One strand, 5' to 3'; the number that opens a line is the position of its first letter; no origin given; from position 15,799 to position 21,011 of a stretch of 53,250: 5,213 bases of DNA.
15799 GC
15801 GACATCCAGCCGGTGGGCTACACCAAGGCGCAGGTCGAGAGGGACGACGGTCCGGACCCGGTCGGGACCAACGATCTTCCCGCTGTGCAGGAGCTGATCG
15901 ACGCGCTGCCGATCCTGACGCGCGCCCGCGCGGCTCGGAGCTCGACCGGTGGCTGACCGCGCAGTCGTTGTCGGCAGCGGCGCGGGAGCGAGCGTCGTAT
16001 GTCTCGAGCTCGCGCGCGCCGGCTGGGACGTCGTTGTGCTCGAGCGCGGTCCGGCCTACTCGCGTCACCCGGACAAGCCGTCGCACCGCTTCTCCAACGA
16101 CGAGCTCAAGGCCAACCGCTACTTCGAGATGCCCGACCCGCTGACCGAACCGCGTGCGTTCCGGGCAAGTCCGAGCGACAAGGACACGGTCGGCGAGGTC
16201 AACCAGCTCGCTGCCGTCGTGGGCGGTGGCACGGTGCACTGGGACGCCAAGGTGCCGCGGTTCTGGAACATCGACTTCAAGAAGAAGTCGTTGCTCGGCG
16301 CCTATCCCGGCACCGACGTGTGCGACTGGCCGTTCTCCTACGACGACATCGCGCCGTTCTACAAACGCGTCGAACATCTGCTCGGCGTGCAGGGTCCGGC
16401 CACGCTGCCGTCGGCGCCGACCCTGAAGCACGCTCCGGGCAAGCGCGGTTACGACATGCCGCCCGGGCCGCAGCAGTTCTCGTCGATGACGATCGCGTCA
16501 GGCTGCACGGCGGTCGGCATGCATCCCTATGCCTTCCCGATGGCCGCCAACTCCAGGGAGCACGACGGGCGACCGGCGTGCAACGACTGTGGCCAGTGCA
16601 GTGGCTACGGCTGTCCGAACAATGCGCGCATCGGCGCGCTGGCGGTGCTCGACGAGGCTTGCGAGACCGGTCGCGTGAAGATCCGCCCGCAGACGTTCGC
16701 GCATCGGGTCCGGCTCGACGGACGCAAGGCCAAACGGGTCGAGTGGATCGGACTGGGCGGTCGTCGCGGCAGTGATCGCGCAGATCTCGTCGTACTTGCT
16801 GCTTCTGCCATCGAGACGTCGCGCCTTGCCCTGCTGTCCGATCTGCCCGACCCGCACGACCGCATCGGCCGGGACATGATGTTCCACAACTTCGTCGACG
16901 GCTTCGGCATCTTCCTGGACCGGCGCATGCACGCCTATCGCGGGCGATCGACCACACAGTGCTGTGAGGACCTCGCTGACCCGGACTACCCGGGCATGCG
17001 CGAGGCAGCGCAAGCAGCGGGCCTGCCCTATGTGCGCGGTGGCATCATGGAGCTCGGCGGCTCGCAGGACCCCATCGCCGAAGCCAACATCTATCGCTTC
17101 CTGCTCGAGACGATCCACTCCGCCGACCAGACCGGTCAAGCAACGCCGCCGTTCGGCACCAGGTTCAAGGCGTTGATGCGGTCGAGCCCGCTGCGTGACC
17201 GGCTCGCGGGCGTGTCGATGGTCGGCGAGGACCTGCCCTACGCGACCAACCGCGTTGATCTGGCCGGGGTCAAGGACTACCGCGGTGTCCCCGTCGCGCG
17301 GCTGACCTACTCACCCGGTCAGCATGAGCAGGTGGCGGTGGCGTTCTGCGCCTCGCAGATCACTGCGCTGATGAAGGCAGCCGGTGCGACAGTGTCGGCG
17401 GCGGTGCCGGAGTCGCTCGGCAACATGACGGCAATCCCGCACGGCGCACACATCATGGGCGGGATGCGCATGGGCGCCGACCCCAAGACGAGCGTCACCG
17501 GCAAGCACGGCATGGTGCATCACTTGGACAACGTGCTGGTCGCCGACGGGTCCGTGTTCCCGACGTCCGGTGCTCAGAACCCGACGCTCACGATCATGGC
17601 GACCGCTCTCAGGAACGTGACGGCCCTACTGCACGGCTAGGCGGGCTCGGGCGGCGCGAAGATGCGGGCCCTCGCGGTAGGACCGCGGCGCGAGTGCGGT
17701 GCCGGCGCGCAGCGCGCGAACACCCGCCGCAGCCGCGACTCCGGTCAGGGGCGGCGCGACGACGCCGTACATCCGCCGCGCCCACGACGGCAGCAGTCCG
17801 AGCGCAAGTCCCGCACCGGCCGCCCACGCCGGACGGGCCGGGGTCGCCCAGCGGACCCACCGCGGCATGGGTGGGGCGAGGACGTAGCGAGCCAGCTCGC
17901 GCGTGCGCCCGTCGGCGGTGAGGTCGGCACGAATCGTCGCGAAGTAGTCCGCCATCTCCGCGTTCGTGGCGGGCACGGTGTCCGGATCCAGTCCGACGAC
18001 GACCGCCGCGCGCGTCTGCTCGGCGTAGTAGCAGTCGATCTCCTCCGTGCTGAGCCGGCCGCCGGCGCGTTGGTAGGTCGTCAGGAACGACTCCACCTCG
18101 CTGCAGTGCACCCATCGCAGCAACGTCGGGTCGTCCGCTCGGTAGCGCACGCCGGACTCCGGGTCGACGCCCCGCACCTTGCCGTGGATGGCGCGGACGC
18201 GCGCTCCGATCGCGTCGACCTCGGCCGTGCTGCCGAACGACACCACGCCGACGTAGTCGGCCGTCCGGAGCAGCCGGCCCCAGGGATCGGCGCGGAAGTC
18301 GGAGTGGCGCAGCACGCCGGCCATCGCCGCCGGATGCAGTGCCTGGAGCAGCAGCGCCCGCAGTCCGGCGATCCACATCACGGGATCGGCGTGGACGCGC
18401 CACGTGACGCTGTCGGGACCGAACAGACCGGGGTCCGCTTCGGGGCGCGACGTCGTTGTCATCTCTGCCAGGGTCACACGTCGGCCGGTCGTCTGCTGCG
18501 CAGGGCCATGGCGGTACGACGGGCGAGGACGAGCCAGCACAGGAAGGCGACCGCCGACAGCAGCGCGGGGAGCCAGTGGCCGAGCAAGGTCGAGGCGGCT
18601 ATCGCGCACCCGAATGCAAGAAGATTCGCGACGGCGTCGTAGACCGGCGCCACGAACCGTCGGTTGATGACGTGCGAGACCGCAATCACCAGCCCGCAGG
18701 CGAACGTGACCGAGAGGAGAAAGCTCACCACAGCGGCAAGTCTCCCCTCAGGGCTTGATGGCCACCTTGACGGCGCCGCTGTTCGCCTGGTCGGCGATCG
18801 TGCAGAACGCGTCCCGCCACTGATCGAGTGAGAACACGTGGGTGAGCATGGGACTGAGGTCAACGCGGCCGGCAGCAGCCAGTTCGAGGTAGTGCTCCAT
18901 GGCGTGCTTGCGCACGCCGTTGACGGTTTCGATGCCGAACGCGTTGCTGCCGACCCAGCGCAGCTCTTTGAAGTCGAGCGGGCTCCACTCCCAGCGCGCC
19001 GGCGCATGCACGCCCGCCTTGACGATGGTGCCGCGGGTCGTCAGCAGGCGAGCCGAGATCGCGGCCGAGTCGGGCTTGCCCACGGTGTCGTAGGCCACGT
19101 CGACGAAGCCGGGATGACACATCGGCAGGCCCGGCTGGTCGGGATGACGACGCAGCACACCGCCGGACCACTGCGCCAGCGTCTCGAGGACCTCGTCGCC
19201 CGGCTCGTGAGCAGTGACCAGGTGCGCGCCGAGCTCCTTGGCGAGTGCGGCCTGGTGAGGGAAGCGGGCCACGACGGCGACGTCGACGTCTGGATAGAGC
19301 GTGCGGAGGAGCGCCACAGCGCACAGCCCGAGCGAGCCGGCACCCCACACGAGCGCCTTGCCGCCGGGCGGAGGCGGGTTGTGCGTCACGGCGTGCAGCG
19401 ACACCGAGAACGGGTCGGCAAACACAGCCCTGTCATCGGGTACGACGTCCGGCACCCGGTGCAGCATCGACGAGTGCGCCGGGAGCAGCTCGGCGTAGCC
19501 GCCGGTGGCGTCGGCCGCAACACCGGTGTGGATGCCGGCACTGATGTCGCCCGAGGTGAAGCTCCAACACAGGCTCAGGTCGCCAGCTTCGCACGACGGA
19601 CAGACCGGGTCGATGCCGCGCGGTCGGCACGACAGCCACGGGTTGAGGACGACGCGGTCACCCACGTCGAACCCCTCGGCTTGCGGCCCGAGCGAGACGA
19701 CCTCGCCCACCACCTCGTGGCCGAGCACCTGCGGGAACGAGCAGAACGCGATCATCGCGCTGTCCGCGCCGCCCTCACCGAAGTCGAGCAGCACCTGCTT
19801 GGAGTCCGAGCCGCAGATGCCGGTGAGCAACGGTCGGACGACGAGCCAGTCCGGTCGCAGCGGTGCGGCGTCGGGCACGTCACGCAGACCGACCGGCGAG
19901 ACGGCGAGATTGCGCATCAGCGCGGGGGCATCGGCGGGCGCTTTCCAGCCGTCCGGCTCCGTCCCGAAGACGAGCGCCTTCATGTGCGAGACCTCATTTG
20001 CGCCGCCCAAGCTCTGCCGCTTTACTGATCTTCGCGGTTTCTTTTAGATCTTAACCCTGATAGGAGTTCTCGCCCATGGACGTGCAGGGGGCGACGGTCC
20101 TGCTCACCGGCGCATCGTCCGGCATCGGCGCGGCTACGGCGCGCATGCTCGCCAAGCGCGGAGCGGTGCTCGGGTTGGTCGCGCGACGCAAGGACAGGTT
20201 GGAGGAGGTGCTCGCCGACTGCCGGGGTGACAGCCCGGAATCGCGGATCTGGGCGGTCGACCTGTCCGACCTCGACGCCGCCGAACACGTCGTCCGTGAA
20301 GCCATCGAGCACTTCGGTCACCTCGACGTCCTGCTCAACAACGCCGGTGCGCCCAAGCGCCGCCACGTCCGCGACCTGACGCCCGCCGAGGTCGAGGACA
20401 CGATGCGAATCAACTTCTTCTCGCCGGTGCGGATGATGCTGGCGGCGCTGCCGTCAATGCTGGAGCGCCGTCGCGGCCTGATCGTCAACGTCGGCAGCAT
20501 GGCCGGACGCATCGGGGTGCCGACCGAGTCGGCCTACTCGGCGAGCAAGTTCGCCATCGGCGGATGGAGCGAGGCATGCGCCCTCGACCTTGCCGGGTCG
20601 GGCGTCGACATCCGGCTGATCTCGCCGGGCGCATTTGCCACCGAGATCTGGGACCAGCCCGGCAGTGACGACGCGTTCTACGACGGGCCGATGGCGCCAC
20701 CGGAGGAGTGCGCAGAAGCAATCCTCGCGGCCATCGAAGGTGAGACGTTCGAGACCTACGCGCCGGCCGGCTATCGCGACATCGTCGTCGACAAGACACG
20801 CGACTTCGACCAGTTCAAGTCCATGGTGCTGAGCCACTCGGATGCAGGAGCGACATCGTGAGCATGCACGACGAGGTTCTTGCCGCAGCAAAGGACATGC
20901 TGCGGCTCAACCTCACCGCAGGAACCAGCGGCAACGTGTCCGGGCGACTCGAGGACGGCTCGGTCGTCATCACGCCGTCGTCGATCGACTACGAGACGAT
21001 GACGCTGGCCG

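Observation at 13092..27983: Candidate undescribed catabolic system: six operons under three divergent promoters sharing one motif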

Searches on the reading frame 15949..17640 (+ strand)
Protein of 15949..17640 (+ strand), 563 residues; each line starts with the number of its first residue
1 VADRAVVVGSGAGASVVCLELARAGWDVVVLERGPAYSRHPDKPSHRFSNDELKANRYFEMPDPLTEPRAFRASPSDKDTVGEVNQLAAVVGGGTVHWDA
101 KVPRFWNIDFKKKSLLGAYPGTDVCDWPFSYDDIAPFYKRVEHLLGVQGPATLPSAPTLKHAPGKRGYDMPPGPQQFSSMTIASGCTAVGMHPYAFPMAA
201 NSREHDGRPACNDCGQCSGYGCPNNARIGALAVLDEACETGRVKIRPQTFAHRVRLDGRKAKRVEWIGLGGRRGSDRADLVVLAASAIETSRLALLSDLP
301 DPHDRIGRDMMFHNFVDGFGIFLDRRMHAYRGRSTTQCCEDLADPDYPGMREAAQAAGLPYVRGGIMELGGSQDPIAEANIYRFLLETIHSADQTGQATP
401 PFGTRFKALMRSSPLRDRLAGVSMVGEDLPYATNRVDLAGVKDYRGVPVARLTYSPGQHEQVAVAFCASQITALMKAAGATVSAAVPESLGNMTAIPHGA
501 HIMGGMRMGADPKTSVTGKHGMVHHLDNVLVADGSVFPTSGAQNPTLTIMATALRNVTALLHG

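Call 8: search_protein_families(library=pfam, proteins=[window:15949-17640:+])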
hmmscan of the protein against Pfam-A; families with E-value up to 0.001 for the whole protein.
window:15949-17640:+ (563 aa): 2 families
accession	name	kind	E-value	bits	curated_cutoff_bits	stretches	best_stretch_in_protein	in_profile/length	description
PF05199.19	GMC_oxred_C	-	1.5e-22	81.1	24.6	1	430-553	1-139/139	GMC oxidoreductase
PF00732.25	GMC_oxred_N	-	8e-11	42.6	23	1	129-313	58-216/218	GMC oxidoreductase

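Call 61: search_protein_families(library=ncbifam, proteins=[window:15949-17640:+], max_evalue=0.00001)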
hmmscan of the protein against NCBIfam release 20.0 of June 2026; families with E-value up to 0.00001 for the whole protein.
window:15949-17640:+ (563 aa): 6 families
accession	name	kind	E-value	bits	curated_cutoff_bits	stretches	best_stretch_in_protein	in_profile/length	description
TIGR03970.1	mycofact_MftG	equivalog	9.4e-14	51.2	387.45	1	400-556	325-482/487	mycofactocin dehydrogenase MftG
NF058674.1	CholsOxChoxAB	equivalog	8.8e-11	41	850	1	486-557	458-529/535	cholesterol oxidase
TIGR02462.1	pyranose_ox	equivalog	3.8e-10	39.3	544.9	1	475-559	458-542/548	pyranose oxidase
NF002550.0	PRK02106.1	subfamily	1.3e-08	33.9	605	0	230-303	203-276/563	choline dehydrogenase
TIGR01810.1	betA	equivalog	3.5e-08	32.6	732.1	0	230-304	196-270/532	choline dehydrogenase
TIGR04542.1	GMC_mycofac_2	equivalog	3.7e-07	29.5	400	0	483-555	353-420/425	mycofactocin system GMC family oxidoreductase MftG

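Call 85: search_solved_structures(query=window:15949-17640:+, max_evalue=1e-8)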
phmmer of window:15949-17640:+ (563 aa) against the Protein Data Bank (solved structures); distinct sequences matched with E-value up to 1e-8: 7.
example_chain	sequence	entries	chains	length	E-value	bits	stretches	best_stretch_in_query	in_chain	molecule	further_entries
8hdd_A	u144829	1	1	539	5.9e-41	143.9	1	5-331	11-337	Glucose dehydrogenase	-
6a2u_B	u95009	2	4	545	6.1e-41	143.8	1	5-331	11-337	Glucose dehydrogenase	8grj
8k6k_A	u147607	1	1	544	1.9e-33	119.1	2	5-322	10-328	Fructose dehydrogenase (N1146A) large subunit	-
8xcm_A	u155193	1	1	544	5.6e-33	117.5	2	5-322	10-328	Fructose dehydrogenase large subunit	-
7w2j_A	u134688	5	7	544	7.1e-33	117.2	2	5-322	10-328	Fructose dehydrogenase large subunit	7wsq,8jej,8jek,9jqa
8k6j_A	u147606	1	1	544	4.8e-32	114.5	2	5-322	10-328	Fructose dehydrogenase (H1147A) large subunit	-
8xcn_A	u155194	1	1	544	1.1e-31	113.3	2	5-322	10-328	Fructose dehydrogenase large subunit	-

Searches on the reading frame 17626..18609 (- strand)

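Call 8: search_protein_families(library=pfam, proteins=[window:17626-18609:-])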
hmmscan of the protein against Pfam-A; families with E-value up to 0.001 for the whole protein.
window:17626-18609:- (327 aa): 1 family
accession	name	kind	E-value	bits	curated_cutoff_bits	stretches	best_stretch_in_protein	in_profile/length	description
PF09995.15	MPAB_Lcp_cat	-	9.2e-68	229.2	23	1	70-302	1-231/231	ER-bound oxygenase mpaB/B'/Rubber oxygenase, catalytic domain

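Call 61: search_protein_families(library=ncbifam, proteins=[window:17626-18609:-], max_evalue=0.00001)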
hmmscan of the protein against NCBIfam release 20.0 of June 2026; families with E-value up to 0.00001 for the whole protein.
window:17626-18609:- (327 aa): 0 families

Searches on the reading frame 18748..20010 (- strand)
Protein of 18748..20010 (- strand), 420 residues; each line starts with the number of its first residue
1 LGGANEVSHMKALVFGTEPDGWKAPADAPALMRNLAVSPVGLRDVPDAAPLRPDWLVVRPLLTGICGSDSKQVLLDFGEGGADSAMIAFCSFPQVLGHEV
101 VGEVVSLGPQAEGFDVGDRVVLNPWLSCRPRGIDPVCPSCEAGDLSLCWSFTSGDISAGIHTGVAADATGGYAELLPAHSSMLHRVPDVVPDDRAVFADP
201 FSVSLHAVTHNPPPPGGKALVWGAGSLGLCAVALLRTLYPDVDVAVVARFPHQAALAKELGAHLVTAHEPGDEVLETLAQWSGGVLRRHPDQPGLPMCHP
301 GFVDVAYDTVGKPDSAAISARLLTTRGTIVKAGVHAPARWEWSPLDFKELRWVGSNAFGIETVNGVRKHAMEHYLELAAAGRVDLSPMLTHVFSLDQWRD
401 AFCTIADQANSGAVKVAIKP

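Call 8: search_protein_families(library=pfam, proteins=[window:18748-20010:-])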
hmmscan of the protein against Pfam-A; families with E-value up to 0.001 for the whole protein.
window:18748-20010:- (420 aa): 4 families
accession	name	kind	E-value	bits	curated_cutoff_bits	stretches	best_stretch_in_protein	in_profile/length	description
PF08240.17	ADH_N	-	3.5e-19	69.4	23.5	1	53-188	2-104/104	Alcohol dehydrogenase GroES-like domain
PF00107.32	ADH_zinc_N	-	1.1e-11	45.2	31.8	1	227-364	2-121/129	Zinc-binding dehydrogenase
PF16912.11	Glu_dehyd_C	-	1e-09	38.6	34.9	0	218-270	33-89/211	Glucose dehydrogenase C-terminus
PF13602.12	ADH_zinc_N_2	-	3.5e-06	28.4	27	1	303-410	24-128/134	Zinc-binding dehydrogenase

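Call 40: find_related_loci(query=window:18748-19983:-, collection=metagenome_contigs, flank=10000)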
Query window:18748-19983:- (411 aa) in metagenome_contigs; peptide patterns used: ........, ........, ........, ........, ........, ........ (x = any residue, [..] = any of these).
600 stretches matched a pattern (row limit reached: there are more); 28 encode a relative of the query (tblastn E <= 1e-3); 28 distinct loci.
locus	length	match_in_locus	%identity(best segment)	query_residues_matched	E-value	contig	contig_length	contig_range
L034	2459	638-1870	84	1-411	0e+0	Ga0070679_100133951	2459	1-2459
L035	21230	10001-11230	83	1-410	0e+0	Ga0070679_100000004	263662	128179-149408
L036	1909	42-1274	82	1-411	0e+0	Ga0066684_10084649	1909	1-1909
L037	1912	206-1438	79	1-411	0e+0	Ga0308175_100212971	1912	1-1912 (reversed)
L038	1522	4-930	76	102-409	3e-173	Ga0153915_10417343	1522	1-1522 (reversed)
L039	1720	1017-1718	90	1-234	3e-149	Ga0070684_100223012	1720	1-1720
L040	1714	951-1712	83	1-254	6e-149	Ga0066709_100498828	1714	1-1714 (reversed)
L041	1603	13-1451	52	29-407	7e-134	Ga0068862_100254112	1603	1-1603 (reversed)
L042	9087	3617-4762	50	29-410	7e-120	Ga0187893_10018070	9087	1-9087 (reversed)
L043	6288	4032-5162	49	28-409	5e-108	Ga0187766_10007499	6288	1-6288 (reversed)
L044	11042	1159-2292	49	27-409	3e-107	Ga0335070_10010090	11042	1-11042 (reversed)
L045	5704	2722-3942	47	1-409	5e-107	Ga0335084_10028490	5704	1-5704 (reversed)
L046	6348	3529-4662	49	27-409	6e-107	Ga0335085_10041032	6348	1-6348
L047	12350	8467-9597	48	28-409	1e-104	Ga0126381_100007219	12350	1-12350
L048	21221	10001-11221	47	1-409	1e-104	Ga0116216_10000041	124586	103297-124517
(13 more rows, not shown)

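Call 61: search_protein_families(library=ncbifam, proteins=[window:18748-19983:-], max_evalue=0.00001)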
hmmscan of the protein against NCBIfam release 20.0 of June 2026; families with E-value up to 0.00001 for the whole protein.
window:18748-19983:- (411 aa): 19 families
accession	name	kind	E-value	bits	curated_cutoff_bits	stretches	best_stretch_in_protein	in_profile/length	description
NF041097.1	keto_inos_dh_IolM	equivalog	5.9e-27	94.3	450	1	31-402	40-383/389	scyllo-inosose 3-dehydrogenase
NF007489.0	PRK10083.1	equivalog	1.4e-24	86.7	376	1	49-257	29-211/339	Zn-dependent oxidoreductase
TIGR00692.1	tdh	equivalog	1.6e-24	86.6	458.35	1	45-261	24-215/340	L-threonine 3-dehydrogenase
NF003808.0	PRK05396.1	equivalog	4.5e-22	78.4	380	1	31-257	13-213/341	L-threonine 3-dehydrogenase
NF007375.0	PRK09880.1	equivalog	5.8e-22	77.9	469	1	53-408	36-342/344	L-idonate 5-dehydrogenase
NF007642.0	PRK10309.1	equivalog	3.1e-14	53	550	1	53-256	34-209/347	galactitol-1-phosphate 5-dehydrogenase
TIGR03366.1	HpnZ_proposed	hypoth_equivalog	4.7e-14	52.3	328.1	1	48-266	9-214/315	putative phosphonate catabolism associated alcohol dehydrogenase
NF041172.1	AcrlCoa_red_Thmprot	equivalog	7.3e-12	44.9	500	1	82-267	53-222/334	acryloyl-CoA reductase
NF047908.1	AldhRedAhr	equivalog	1e-11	44.3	470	1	79-262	53-220/335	NADPH-dependent aldehyde reductase Ahr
TIGR02822.1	adh_fam_2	subfamily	1.5e-11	44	283.5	1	86-256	59-213/329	zinc-binding alcohol dehydrogenase family protein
NF010344.0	PRK13771.1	subfamily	1.8e-11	43.6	349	1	82-260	53-215/334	putative alcohol dehydrogenase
TIGR03989.1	Rxyl_3153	subfamily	4.1e-10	39.5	440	1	49-141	31-107/370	NDMA-dependent alcohol dehydrogenase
NF006940.0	PRK09422.1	equivalog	2.8e-09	36.4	344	1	53-276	33-230/338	alcohol dehydrogenase AdhP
TIGR03451.1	mycoS_dep_FDH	equivalog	1.2e-08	34.2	512.9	1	82-396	53-346/358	S-(hydroxymethyl)mycothiol dehydrogenase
TIGR02819.1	fdhA_non_GSH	equivalog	1.4e-06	27.1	636.95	1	51-258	43-239/397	formaldehyde dehydrogenase, glutathione-independent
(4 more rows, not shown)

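Call 86: search_solved_structures(query=window:18748-19983:-, max_evalue=1e-15)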
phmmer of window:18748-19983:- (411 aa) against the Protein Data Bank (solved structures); distinct sequences matched with E-value up to 1e-15: 8.
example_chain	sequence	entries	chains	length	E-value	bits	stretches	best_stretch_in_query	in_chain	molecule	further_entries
4ilk_A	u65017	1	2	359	2.5e-19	72.6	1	49-255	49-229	Starvation sensing protein rspB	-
1e3j_A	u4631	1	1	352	1.2e-18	70.3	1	41-408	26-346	NADP(H)-DEPENDENT KETOSE REDUCTASE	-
6ie0_A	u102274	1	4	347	7e-18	67.8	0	157-278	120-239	(R,R)-butanediol dehydrogenase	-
4ej6_A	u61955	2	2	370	2.6e-17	65.9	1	27-411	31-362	Putative zinc-binding dehydrogenase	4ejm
2dfv_A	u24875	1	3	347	6e-17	64.7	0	43-269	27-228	Probable L-threonine 3-dehydrogenase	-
2d8a_A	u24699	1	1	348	6.1e-17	64.7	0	43-269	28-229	Probable L-threonine 3-dehydrogenase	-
5kia_A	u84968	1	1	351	7.8e-17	64.3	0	82-398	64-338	L-threonine 3-dehydrogenase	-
7y9p_A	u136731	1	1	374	1.1e-16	63.9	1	37-262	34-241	Xylitol dehydrogenase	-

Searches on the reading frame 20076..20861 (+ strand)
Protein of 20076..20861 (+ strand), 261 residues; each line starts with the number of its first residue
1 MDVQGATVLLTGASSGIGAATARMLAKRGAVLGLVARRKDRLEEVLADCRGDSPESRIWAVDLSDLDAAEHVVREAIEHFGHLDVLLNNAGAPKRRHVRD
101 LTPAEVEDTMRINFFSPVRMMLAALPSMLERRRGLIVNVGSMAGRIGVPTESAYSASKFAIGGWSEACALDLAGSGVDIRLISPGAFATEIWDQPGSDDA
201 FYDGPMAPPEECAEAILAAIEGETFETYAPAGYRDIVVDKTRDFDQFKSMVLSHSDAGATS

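Call 8: search_protein_families(library=pfam, proteins=[window:20076-20861:+])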
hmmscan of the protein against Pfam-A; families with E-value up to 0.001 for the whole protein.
window:20076-20861:+ (261 aa): 4 families
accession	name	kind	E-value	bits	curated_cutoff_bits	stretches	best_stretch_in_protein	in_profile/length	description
PF00106.31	adh_short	-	1.3e-54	185.1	26.6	1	7-194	2-189/195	short chain dehydrogenase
PF13561.12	adh_short_C2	-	7e-37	127.7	27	1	12-203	1-192/236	Enoyl-(Acyl carrier protein) reductase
PF08659.16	KR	-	6.1e-11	43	22.6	1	6-159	1-154/180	KR domain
PF23441.1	SDR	-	6.8e-06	26.1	27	1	5-200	7-207/258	SDR-like rossmann domain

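Call 61: search_protein_families(library=ncbifam, proteins=[window:20076-20861:+], max_evalue=0.00001)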
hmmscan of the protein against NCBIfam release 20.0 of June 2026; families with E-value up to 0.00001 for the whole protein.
window:20076-20861:+ (261 aa): 213 families (the best 25 are shown)
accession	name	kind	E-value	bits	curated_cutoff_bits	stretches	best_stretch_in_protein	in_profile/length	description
NF004825.0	PRK06181.1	equivalog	1.5e-53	181.8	215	1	3-221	4-229/268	SDR family oxidoreductase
NF005495.0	PRK07109.1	subfamily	2.7e-46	158.4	264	1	3-223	6-231/334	SDR family oxidoreductase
NF005539.0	PRK07201.1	equivalog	7.1e-46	157.2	549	1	3-221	368-585/657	SDR family oxidoreductase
NF005672.0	PRK07454.1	equivalog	6.8e-45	153.1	234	1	6-219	7-220/241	SDR family oxidoreductase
NF005878.0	PRK07825.1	subfamily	3.7e-44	151.1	287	1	2-234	6-231/278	short chain dehydrogenase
NF005806.0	PRK07666.1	equivalog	1e-42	146.1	286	1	2-220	4-221/239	3-ketoacyl-ACP reductase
NF004521.0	PRK05866.1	equivalog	2.9e-42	144.8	368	1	2-181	37-219/294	SDR family oxidoreductase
NF006565.0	PRK09072.1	equivalog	1e-41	143.2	238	1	1-228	1-226/265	SDR family oxidoreductase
NF004824.0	PRK06180.1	subfamily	1.9e-40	138.8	298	1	6-190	5-186/279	oxidoreductase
NF005594.0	PRK07326.1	equivalog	3.5e-40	138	271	1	3-219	4-215/237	SDR family oxidoreductase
NF005372.1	PRK06914.1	subfamily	4.6e-40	137.6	320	1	8-230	5-228/279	SDR family oxidoreductase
NF005881.0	PRK07832.1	equivalog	2.1e-39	135.5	296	1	2-191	6-197/287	SDR family oxidoreductase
NF005559.1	PRK07231.1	subfamily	4.3e-39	134.5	215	1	3-193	2-192/249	glucose 1-dehydrogenase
NF049977.1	KDhSphingRedKdsR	equivalog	1.2e-38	133.1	400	1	7-191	5-180/267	3-ketodihydrosphingosine reductase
NF006114.0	PRK08263.1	subfamily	1.4e-38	132.7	290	1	8-192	6-187/280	short chain dehydrogenase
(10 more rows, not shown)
